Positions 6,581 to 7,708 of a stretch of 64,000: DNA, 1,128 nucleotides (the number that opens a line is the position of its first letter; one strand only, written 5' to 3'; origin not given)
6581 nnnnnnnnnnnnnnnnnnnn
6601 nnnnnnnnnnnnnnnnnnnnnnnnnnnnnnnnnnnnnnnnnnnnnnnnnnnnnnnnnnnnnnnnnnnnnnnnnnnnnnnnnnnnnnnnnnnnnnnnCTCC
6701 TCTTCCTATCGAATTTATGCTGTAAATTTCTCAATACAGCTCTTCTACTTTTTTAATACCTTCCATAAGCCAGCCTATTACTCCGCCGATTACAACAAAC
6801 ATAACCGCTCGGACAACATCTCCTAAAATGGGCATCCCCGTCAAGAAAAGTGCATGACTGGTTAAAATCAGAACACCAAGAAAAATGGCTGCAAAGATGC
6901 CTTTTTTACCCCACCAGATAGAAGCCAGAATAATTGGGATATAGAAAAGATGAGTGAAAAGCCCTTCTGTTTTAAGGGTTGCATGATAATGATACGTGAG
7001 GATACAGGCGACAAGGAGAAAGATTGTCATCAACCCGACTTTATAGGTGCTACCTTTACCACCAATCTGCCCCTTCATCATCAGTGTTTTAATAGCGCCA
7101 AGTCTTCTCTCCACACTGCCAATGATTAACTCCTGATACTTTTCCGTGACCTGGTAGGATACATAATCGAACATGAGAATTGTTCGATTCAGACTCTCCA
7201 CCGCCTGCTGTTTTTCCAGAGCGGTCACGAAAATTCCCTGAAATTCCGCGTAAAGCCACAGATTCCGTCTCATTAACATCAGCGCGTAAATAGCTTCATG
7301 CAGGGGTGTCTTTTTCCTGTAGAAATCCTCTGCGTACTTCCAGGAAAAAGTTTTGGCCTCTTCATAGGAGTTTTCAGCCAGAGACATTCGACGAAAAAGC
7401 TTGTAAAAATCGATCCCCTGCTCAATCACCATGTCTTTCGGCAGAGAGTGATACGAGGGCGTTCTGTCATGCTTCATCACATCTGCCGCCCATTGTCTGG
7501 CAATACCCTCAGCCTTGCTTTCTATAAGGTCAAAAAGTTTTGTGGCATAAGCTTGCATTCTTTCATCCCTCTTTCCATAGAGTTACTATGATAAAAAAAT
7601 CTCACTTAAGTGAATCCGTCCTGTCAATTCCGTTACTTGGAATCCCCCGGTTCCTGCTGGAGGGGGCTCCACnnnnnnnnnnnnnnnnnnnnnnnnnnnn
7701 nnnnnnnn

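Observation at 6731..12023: Histidine kinase / NtrC-type regulator, sigma54 promoter and two paralogous sensor-domain genes stacked directly upstream of the N-ATPase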

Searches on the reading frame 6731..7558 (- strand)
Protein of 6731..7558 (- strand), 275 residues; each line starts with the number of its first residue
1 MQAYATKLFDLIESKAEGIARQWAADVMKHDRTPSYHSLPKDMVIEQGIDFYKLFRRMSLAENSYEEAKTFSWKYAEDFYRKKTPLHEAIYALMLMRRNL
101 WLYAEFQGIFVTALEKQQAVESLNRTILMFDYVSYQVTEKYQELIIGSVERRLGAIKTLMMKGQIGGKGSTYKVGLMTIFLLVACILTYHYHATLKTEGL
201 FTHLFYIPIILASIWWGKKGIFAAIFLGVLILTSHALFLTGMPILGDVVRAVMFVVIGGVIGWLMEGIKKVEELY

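Call 3: search_protein_families(library=pfam, proteins=[window:6731-7558:-], max_evalue=0.01)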
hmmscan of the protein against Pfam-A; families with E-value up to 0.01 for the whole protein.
window:6731-7558:- (275 aa): 2 families
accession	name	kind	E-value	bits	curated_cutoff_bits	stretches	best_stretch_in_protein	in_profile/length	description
PF09385.16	HisK_N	-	0.0013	19.1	24.4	1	7-143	3-129/129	Histidine kinase N terminal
PF13493.11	DUF4118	-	0.0034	17.6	28.4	0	176-271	3-100/107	Domain of unknown function (DUF4118)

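Call 8: find_homologous_proteins(query=window:6731-7558:-)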
Query window:6731-7558:- (275 aa): 443 proteins with E <= 0.001 among 1842 candidates; the best 120 are listed.
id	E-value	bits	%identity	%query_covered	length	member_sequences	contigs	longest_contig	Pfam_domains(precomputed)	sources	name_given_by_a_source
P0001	4.9e-177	605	100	100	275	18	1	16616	-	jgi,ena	jgi:hypothetical protein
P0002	5.5e-166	569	92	100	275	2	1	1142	-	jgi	jgi:hypothetical protein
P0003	1.7e-165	567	92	100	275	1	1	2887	PF09385.17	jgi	-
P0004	2.8e-165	566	92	100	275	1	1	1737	-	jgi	jgi:hypothetical protein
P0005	7.0e-165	565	92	100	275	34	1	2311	-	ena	-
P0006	1.2e-164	564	92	100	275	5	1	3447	-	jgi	jgi:hypothetical protein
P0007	1.6e-163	560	92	100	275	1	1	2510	-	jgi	-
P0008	3.1e-163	560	91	100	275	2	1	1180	-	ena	-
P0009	4.8e-162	556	91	100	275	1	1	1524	-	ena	-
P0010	1.6e-161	554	90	100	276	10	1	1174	-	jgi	jgi:hypothetical protein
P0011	1.9e-161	554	91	100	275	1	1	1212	-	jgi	jgi:hypothetical protein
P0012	1.3e-158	544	88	100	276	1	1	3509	-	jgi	-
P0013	4.1e-158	543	91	100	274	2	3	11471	-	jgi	jgi:hypothetical protein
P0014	7.5e-157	539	91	100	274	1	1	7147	-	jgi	-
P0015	2.7e-156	537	91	100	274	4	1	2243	-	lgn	-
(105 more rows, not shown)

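Call 11: find_related_loci(query=A1, collection=genome_contigs, flank=10000)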
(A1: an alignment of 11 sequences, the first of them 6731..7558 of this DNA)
Query A1 (275 aa) in genome_contigs; peptide patterns used: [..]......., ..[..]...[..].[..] (x = any residue, [..] = any of these).
129 stretches matched a pattern; 100 encode a relative of the query (tblastn E <= 1e-3); the best 80 are kept; 79 distinct loci.
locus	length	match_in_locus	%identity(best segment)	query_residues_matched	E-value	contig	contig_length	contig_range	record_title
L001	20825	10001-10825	92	1-275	1e-173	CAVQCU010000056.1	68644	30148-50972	MAG: uncultured delta proteobacterium isolate MFD02138.bin.2.50 genome assembly, contig: contig_130339, whole genome sho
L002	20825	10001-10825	92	1-275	9e-172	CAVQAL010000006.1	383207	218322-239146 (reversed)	MAG: uncultured delta proteobacterium isolate MFD01476.bin.1.1 genome assembly, contig: contig_15787, whole genome shotg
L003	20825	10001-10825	87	1-275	8e-162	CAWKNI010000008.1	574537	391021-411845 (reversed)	MAG: uncultured delta proteobacterium isolate MFD01231.bin.1.87 genome assembly, contig: contig_71, whole genome shotgun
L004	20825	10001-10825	84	1-275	3e-157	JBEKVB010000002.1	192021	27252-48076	MAG: Smithellaceae bacterium isolate SPRUCE 595 SPRUCE_595_2, whole genome shotgun sequence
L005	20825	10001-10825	82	1-275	2e-154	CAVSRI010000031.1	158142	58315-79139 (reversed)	MAG: uncultured delta proteobacterium isolate MFD01476.bin.2.138 genome assembly, contig: contig_98319, whole genome sho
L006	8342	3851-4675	81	1-275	2e-153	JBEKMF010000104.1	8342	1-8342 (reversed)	MAG: Smithellaceae bacterium isolate SPRUCE 388 SPRUCE_388_104, whole genome shotgun sequence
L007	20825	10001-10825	82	1-275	7e-153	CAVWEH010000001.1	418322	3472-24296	MAG: uncultured delta proteobacterium isolate MFD01299.bin.1.95 genome assembly, contig: contig_11908, whole genome shot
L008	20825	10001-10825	80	1-275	2e-151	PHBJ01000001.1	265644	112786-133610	MAG: Deltaproteobacteria bacterium HGW-Deltaproteobacteria-13 08E140C01_z5_2013_Ig3399_v2_scaffold_40, whole genome shot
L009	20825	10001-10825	79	1-275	1e-149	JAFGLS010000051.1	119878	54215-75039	MAG: Syntrophaceae bacterium isolate Zod_Metabat.41 k87_2392585, whole genome shotgun sequence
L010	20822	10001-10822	80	1-274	2e-148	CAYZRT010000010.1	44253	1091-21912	MAG TPA_asm: uncultured Smithella sp. isolate SRP192927_co6_71 genome assembly, contig: NODE_1274_length_44253_cov_11.22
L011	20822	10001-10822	80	1-274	1e-148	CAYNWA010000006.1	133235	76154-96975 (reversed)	MAG TPA_asm: uncultured Smithella sp. isolate binchicken_co405_44 genome assembly, contig: NODE_148_length_133235_cov_35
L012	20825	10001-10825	76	1-275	4e-145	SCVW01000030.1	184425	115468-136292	MAG: Smithella sp. isolate SDB_sulfate1 contig-7000002, whole genome shotgun sequence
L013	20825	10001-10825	75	1-275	5e-142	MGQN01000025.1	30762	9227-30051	MAG: Deltaproteobacteria bacterium RBG_16_44_11 RBG_16_scaffold_3843, whole genome shotgun sequence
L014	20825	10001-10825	76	1-275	1e-141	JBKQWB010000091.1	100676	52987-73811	MAG: Smithella sp. isolate SEr3G3H3I__bin_216 SEr3G3H3I_000000338628, whole genome shotgun sequence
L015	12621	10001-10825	76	1-275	2e-141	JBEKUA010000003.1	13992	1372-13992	MAG: Smithella sp. isolate SPRUCE 570 SPRUCE_570_3, whole genome shotgun sequence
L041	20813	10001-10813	52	1-275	7e-98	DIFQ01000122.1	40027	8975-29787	MAG TPA_asm: Syntrophaceae bacterium UBA5744 UBA5744_contig_7883, whole genome shotgun sequence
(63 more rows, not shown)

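Call 36: search_protein_families(library=pfam, proteins=[L041:7730-9628:+, L001:18912-20306:+, L041:6150-7667:+, L001:16807-17715:+, L001:17749-18066:+, L001:18098-18394:+], max_evalue=0.001)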
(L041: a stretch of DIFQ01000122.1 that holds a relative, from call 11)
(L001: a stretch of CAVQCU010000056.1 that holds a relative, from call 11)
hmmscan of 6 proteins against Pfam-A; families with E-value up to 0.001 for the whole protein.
L041:7730-9628:+ (632 aa): 13 families
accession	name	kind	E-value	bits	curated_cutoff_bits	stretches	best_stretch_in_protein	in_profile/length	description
PF08448.16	PAS_4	-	1.8e-29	102.6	23.1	2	32-152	7-109/110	PAS fold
PF00989.32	PAS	-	5.9e-25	87.9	22.6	3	164-206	2-44/113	PAS fold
PF13426.13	PAS_9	-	1.5e-20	73.8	27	2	176-293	4-103/103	PAS domain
PF13596.12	PAS_10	-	7e-12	46.4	22.1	0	118-149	75-106/106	PAS domain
PF13188.13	PAS_8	-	1.5e-11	44.2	21.8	0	163-203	1-43/65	PAS domain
PF00196.25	GerE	-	3.3e-11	43.1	23.5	1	573-622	2-51/57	Bacterial regulatory proteins, luxR family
PF12860.13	PAS_7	-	4.7e-11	43.3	27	0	35-156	10-115/115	PAS fold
PF17765.7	MLTR_LBD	-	1.3e-08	35.5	26.3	0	163-198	3-39/168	MmyB-like transcription regulator ligand binding domain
PF25821.1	DUF7950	-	2.6e-07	31.3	31.3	0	287-340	6-59/128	Domain of unknown function (DUF7950)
PF17157.10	GAPES4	-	7.9e-06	26.6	27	0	142-196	10-63/98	Gammaproteobacterial periplasmic sensor domain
PF08281.18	Sigma70_r4_2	-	4.7e-05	23.4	25.7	1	587-616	25-54/54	Sigma-70, region 4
PF16494.10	Na_Ca_ex_C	-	0.00044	21.2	25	0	313-357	67-111/137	C-terminal extension of sodium/calcium exchanger domain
PF20377.3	DUF6672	-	0.0007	19.8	24.3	0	320-336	27-43/152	Family of unknown function (DUF6672)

L001:18912-20306:+ (464 aa): 8 families
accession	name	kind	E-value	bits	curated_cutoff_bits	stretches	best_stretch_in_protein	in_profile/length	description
PF08448.16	PAS_4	-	4.8e-28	98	23.1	3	183-307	2-109/110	PAS fold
PF00989.32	PAS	-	1.1e-25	90.3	22.6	3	178-220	3-45/113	PAS fold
PF13426.13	PAS_9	-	8.1e-24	84.3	27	3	189-305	4-103/103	PAS domain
PF13188.13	PAS_8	-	8.5e-12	45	21.8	0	320-359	3-44/65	PAS domain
PF17765.7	MLTR_LBD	-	6.2e-11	43.1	26.3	0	320-376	5-64/168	MmyB-like transcription regulator ligand binding domain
PF13596.12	PAS_10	-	6.3e-11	43.3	22.1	0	274-304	76-106/106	PAS domain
PF12860.13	PAS_7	-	2.3e-07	31.4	27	0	329-358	6-35/115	PAS fold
PF08447.18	PAS_3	-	0.00038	21.1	25.6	0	198-227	1-30/89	PAS fold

L041:6150-7667:+ (505 aa): 1 family
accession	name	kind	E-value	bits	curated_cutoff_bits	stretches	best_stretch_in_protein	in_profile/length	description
PF05708.18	Peptidase_C92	-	8.4e-10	39.4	27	1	209-386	2-165/166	Permuted papain-like amidase enzyme, YaeF/YiiX, C92 family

L001:16807-17715:+ (302 aa): 1 family
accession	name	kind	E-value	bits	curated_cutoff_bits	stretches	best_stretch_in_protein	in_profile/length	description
PF00231.24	ATP-synt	-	5.8e-64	217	39.9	1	14-301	2-285/285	ATP synthase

L001:17749-18066:+ (105 aa): 0 families

L001:18098-18394:+ (98 aa): 1 family
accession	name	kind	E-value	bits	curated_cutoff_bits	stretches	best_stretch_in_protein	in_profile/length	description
PF13189.12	Cytidylate_kin2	-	1.3e-06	29.2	28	1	3-85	27-111/176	Cytidylate kinase-like family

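Call 75: predict_structure(alignment_id=A5)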
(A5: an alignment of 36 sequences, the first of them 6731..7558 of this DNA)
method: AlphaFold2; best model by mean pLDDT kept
length: 275 residues; sequences in the alignment: 36
mean_pLDDT: 84.2   pTM: 0.61
mean pLDDT of the five models: 84.2, 82.3, 82.1, 80.0, 79.7
residues with pLDDT >= 90: 118; 70-90: 120; 50-70: 29; < 50: 8
segments of 3 or more residues with pLDDT < 50: 163-168
pLDDT, mean of each block of 10 residues (from residue 1): 61 85 93 92 92 86 88 93 92 90 72 73 83 93 87 70 49 86 91 80 85 88 93 90 89 93 87 70
secondary structure, 60 per line:
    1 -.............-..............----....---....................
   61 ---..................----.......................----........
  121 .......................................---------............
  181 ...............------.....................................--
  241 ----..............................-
elements in order: H2-14 H16-29 H34-37 H41-60 H64-81 H86-108 H113-159 H169-195 H202-238 H245-274

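Call 77: search_protein_families(library=ncbifam, proteins=[window:6731-7558:-], max_evalue=0.001)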
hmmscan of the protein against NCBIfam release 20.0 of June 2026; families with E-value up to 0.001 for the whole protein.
window:6731-7558:- (275 aa): 0 families

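Call 78: fold_search(model_id=the predicted structure, library=pdb)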
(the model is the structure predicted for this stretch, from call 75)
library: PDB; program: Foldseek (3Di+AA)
matches with E <= 10: 432; with E <= 0.001: 0
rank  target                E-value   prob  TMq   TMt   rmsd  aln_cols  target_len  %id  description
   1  3pmd                  5.1e-02  1.00  0.43  0.72   3.9       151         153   20  Crystal structure of the sporulation inhibitor pXO1-118 from Bacillus anthracis (released 2011-01-19)
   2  3pmc_A                8.2e-02  1.00  0.39  0.74   3.8       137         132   20  Crystal structure of the sporulation inhibitor pXO2-61 from Bacillus anthracis (released 2011-01-19)
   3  4zvb_B                1.3e-01  1.00  0.39  0.65   3.4       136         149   14  Crystal structure of globin domain of the E. coli DosC - form II (ferrous) (released 2015-11-11)
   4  5ohf_C                1.4e-01  1.00  0.39  0.67   3.3       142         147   13  Globin sensor domain of AfGcHK (FeIII form) in complex with cyanide, partially reduced (released 2017-11-08)
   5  4zva_A                2.0e-01  1.00  0.39  0.65   3.3       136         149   14  Crystal structure of globin domain of the E. coli DosC - form I (ferric) (released 2015-11-11)
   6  4uiq_A                2.1e-01  1.00  0.42  0.71   2.6       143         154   12  Isolated globin domain of the Bordetella pertussis globin-coupled sensor with a heme at the dimer interface (released 2016-04-13)
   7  6vfk_B                2.1e-01  0.51  0.22  0.22  25.0       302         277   10  De novo designed tetrahedral nanoparticle T33_dn10 displaying 4 copies of BG505-SOSIP trimer on the surface (released 2020-07-22)
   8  4uiq_B                2.2e-01  1.00  0.39  0.65   3.4       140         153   11  Isolated globin domain of the Bordetella pertussis globin-coupled sensor with a heme at the dimer interface (released 2016-04-13)
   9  4zvb_A                3.6e-01  1.00  0.41  0.70   3.1       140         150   14  Crystal structure of globin domain of the E. coli DosC - form II (ferrous) (released 2015-11-11)
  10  5ohe_A                3.8e-01  1.00  0.41  0.70   3.0       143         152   11  Globin sensor domain of AfGcHK (FeIII form) in complex with cyanide (released 2017-11-08)
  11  5ohf_G                4.0e-01  1.00  0.39  0.68   3.2       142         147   13  Globin sensor domain of AfGcHK (FeIII form) in complex with cyanide, partially reduced (released 2017-11-08)
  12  6m9a_A                4.1e-01  1.00  0.41  0.69   2.8       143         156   15  Bordetella pertussis globin coupled sensor regulatory domain (BpeGReg) (released 2018-11-14)
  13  6m9a_C                4.5e-01  1.00  0.42  0.69   2.7       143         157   13  Bordetella pertussis globin coupled sensor regulatory domain (BpeGReg) (released 2018-11-14)
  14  1f99_A                4.9e-01  0.98  0.32  0.50   5.0       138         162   11  CRYSTAL STRUCTURE OF R-PHYCOCYANIN FROM POLYSIPHONIA AT 2.4 A RESOLUTION (released 2001-07-09)
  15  8fit_A                5.1e-01  0.44  0.24  0.27  25.9       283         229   13  Multi-state design of two-state switchable hinge proteins (released 2023-08-16)
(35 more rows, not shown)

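Call 97: search_protein_families(library=pfam, alignment_id=A5, max_evalue=0.01)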
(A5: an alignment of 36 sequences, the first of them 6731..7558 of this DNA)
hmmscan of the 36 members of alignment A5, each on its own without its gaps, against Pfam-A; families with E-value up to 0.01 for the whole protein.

A. member 1, window:6731-7558:- (275 aa): 2 families
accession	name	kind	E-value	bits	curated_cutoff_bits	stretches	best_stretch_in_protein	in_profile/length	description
PF09385.16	HisK_N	-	0.0013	19.1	24.4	1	7-143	3-129/129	Histidine kinase N terminal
PF13493.11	DUF4118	-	0.0034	17.6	28.4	0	176-271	3-100/107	Domain of unknown function (DUF4118)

B. families by the number of members that match (of 36 scanned): 6 families
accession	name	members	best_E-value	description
PF09385.16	HisK_N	12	1.6e-05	Histidine kinase N terminal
PF13493.11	DUF4118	8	0.00034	Domain of unknown function (DUF4118)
PF14361.12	RsbRD_N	6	9.7e-06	RsbT co-antagonist protein rsbRD N-terminal domain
PF08311.18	Mad3_BUB1_I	4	0.00079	Mad3/BUB1 homology region 1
PF24616.1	DUF7624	1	0.00011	Domain of unknown function (DUF7624)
PF05231.19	MASE1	1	0.0053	MASE1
